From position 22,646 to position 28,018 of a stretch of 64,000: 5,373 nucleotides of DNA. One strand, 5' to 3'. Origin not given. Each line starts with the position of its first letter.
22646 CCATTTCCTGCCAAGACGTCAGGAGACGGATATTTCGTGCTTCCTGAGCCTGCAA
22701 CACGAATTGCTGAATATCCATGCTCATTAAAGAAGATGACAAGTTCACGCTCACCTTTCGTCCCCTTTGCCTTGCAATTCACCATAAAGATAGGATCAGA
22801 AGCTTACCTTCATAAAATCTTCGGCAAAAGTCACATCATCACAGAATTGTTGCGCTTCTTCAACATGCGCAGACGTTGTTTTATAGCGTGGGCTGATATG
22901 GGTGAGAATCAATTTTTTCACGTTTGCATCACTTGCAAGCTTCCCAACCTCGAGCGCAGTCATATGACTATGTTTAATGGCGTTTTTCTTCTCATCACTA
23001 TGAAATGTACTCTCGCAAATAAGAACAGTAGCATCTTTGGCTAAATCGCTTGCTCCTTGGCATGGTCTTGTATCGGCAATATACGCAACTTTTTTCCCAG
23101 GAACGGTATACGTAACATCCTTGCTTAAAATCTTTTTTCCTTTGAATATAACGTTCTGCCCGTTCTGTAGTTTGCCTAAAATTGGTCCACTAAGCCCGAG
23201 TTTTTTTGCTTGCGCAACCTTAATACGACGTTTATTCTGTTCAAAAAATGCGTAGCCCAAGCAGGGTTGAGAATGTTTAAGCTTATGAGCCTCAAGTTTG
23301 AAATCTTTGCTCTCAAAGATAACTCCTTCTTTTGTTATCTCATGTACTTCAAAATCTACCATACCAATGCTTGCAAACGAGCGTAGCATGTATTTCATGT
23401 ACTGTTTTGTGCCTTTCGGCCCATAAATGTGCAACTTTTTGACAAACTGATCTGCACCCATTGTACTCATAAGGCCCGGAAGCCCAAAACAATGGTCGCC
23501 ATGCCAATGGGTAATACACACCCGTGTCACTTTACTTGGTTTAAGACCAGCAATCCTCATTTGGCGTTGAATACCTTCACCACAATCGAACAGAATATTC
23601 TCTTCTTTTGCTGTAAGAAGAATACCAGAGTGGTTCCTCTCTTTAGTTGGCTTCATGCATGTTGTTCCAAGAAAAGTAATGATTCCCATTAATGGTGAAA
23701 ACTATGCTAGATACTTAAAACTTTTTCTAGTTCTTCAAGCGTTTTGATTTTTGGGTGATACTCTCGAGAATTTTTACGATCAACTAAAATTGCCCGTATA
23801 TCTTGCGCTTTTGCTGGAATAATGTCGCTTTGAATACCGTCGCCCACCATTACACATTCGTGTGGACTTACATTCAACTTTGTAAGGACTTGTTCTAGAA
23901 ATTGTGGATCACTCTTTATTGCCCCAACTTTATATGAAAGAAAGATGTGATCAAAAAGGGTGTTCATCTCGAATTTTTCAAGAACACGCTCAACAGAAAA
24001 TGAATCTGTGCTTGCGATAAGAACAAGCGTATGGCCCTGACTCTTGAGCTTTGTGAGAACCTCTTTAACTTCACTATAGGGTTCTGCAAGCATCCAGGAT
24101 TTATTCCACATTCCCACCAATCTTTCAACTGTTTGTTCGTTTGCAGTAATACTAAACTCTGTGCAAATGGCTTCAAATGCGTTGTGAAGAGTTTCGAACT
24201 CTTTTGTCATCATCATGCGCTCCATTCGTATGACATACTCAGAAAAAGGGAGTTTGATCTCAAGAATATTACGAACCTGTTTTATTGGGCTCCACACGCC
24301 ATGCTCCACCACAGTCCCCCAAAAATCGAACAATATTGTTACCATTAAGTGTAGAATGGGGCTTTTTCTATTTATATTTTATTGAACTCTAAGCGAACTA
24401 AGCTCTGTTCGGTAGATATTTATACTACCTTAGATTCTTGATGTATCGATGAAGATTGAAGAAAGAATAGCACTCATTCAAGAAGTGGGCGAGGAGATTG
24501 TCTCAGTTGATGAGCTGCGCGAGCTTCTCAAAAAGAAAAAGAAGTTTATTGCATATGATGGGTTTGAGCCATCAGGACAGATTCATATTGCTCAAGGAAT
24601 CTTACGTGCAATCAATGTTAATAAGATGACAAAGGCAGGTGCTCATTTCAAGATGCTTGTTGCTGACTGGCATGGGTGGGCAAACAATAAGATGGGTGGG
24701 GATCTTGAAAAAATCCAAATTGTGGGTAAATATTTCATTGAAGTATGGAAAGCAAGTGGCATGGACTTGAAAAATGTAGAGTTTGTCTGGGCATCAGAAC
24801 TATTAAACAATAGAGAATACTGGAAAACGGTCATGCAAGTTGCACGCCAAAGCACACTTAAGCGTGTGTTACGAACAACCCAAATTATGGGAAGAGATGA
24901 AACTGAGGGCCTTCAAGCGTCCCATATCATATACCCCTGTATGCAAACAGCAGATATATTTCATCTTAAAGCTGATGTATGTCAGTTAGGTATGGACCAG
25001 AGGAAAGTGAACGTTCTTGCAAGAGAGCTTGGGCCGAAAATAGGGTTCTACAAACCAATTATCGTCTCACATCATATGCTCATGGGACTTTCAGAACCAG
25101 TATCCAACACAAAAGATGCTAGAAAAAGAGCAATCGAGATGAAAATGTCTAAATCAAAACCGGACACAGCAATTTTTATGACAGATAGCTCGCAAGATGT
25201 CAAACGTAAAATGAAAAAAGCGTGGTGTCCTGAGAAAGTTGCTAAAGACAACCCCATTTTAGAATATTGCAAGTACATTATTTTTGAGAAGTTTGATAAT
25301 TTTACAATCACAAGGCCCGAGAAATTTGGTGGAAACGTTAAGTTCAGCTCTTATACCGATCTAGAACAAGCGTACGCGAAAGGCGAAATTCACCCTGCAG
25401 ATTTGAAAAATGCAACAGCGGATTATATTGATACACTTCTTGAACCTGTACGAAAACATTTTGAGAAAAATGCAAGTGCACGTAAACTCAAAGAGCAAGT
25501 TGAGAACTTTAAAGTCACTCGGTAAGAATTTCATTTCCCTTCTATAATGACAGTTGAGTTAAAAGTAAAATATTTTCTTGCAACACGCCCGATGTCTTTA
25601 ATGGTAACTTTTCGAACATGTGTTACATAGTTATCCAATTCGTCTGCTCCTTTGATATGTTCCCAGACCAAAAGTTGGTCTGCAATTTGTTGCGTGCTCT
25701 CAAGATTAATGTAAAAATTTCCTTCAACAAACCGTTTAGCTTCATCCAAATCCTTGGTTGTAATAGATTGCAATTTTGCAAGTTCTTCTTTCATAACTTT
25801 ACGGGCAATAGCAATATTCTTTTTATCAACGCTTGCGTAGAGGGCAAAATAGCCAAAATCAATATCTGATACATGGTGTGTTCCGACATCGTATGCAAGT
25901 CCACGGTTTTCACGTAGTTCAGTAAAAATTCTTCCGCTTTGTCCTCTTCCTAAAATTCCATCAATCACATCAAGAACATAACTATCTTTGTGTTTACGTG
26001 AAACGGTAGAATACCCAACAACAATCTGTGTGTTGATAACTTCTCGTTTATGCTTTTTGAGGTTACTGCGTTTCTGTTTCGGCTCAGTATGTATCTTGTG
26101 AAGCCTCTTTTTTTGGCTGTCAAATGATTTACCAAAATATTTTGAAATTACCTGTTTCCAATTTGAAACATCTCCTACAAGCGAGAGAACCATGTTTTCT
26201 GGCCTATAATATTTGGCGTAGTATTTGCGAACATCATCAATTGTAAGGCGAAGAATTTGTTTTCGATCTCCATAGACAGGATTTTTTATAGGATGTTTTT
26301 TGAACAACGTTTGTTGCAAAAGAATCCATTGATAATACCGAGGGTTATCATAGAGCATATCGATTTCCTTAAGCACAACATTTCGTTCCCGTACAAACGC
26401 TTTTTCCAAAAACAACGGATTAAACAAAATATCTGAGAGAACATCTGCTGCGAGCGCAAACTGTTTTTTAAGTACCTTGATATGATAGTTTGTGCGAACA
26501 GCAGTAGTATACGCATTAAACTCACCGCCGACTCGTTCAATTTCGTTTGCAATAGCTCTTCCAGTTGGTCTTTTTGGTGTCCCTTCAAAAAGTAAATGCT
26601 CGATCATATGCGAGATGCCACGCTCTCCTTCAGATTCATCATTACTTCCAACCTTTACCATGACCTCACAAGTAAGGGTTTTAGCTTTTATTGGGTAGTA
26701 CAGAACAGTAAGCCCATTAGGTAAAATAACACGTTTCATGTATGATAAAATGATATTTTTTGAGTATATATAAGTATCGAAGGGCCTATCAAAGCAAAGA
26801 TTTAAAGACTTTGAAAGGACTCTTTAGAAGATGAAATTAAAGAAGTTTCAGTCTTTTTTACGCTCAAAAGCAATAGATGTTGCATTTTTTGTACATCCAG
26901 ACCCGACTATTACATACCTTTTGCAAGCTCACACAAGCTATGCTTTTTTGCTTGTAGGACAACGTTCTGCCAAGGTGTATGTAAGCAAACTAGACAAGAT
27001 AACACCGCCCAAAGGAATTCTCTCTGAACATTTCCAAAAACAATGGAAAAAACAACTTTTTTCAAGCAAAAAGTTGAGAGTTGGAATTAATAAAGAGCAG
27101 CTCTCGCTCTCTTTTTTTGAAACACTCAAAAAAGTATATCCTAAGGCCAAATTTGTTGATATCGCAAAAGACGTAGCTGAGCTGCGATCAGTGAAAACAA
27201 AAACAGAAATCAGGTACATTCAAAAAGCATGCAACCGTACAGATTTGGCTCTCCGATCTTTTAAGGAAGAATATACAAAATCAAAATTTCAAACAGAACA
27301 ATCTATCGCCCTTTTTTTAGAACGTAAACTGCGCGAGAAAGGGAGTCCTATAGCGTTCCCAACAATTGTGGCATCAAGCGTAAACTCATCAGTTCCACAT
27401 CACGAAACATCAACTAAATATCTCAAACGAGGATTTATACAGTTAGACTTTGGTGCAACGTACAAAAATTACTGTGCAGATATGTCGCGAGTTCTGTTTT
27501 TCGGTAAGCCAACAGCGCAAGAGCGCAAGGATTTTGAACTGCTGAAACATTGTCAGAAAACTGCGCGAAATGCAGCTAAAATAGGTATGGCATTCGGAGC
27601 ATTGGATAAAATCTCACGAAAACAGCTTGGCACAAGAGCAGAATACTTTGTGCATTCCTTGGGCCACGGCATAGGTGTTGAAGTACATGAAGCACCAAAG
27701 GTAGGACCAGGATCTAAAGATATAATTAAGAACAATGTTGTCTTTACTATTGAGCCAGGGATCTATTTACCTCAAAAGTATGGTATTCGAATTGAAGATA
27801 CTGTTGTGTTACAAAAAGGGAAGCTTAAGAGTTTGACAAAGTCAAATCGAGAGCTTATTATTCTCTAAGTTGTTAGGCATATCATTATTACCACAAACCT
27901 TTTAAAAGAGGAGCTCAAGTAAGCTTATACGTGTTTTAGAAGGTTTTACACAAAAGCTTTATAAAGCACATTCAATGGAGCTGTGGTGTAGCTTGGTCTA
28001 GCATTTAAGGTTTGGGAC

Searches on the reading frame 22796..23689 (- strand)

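Call 72: search_protein_families(library=pfam, proteins=[window:22796-23689:-], max_evalue=0.0001)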
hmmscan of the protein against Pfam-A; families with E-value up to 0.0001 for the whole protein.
window:22796-23689:- (297 aa): 3 families
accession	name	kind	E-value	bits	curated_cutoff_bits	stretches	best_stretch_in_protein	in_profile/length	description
PF12706.13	Lactamase_B_2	-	1.2e-20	74.4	27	2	31-149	2-131/200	Beta-lactamase superfamily domain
PF00753.33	Lactamase_B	-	1.6e-13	51.5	22.7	1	19-106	5-96/196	Metallo-beta-lactamase superfamily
PF13691.12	Lactamase_B_4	-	1.9e-06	27.9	27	1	10-63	2-56/63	tRNase Z endonuclease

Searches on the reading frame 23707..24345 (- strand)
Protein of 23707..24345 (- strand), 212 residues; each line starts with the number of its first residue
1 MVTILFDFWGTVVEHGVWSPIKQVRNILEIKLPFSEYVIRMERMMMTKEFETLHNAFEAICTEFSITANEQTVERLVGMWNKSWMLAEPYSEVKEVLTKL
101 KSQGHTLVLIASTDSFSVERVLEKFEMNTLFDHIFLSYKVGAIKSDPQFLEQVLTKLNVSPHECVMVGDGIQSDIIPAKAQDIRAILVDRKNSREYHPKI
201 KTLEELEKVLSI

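Call 73: search_protein_families(library=pfam, proteins=[window:23707-24345:-], max_evalue=0.0001)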
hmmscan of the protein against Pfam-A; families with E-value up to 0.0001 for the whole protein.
window:23707-24345:- (212 aa): 3 families
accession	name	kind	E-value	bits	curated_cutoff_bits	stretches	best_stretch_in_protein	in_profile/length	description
PF00702.32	Hydrolase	-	2.8e-22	80.5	26.4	1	3-180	3-189/191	haloacid dehalogenase-like hydrolase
PF13419.12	HAD_2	-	1.3e-21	78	23.8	1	53-188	41-178/178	Haloacid dehalogenase-like hydrolase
PF13242.12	Hydrolase_like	-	8.5e-09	35.6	22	1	144-192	4-52/75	HAD-hyrolase-like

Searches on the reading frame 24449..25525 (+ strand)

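Call 72: search_protein_families(library=pfam, proteins=[window:24449-25525:+], max_evalue=0.0001)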
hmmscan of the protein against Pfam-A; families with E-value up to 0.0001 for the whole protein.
window:24449-25525:+ (358 aa): 1 family
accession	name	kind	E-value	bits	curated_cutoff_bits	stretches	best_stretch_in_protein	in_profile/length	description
PF00579.31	tRNA-synt_1b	-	1.3e-52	179.3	21.1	1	29-331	2-291/292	tRNA synthetases class I (W and Y)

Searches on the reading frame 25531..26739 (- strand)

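Call 72: search_protein_families(library=pfam, proteins=[window:25531-26739:-], max_evalue=0.0001)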
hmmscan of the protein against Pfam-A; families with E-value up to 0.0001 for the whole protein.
window:25531-26739:- (402 aa): 2 families
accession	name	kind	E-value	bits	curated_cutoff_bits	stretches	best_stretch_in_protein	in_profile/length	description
PF05193.26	Peptidase_M16_C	-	7.4e-37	127.4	23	1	165-336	2-179/181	Peptidase M16 inactive domain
PF00675.25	Peptidase_M16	-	3.1e-32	112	22.3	1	18-158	9-148/149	Insulinase (Peptidase family M16)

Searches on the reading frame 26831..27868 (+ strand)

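Call 73: search_protein_families(library=pfam, proteins=[window:26831-27868:+], max_evalue=0.0001)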
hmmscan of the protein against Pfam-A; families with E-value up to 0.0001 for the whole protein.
window:26831-27868:+ (345 aa): 2 families
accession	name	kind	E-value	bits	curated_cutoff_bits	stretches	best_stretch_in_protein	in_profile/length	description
PF00557.29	Peptidase_M24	-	2.8e-51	174.7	23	1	129-328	2-207/208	Metallopeptidase family M24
PF01321.24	Creatinase_N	-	7e-09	36.7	22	1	3-121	2-128/128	Creatinase/Prolidase N-terminal domain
